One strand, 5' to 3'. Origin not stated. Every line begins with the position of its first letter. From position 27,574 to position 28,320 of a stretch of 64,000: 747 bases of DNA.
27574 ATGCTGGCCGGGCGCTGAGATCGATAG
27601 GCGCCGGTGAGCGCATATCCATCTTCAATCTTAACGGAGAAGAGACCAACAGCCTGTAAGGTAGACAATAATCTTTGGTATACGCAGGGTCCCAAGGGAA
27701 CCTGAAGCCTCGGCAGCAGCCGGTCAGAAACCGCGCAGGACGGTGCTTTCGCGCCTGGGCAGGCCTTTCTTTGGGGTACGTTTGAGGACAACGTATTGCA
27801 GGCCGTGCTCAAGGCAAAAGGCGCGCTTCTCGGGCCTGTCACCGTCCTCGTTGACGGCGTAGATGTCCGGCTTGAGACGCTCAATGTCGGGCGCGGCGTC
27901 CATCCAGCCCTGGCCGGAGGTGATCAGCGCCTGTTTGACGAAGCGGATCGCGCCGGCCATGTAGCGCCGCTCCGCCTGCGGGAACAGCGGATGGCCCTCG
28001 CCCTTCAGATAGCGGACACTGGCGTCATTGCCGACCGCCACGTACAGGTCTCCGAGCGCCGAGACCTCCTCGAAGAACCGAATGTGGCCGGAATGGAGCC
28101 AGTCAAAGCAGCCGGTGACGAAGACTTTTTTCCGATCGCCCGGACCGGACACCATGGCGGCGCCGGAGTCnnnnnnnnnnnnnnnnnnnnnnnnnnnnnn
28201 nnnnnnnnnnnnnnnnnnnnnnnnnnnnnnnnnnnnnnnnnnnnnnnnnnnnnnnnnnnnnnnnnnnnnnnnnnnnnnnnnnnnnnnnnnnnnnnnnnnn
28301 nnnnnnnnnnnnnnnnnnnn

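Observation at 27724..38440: Candidate L-fucose/L-galactose nucleotide-sugar salvage locus: GME-like epimerase, GHMP kinase and tandem cytidylyltransferase operon with LacI, GH29 and a CUT2 importer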

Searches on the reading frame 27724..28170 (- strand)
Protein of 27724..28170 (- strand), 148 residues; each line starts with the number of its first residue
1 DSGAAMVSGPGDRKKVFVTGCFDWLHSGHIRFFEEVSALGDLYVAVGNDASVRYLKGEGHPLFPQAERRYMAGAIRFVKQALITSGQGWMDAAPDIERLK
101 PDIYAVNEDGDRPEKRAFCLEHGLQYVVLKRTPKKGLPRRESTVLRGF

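Call 57: search_protein_families(library=pfam, proteins=[window:27724-28170:-], max_evalue=10)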
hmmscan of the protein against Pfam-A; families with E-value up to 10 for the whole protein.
window:27724-28170:- (148 aa): 1 family
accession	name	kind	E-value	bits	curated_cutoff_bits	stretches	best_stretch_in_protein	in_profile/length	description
PF01467.32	CTP_transf_like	-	2e-10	41.5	21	1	18-109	2-89/133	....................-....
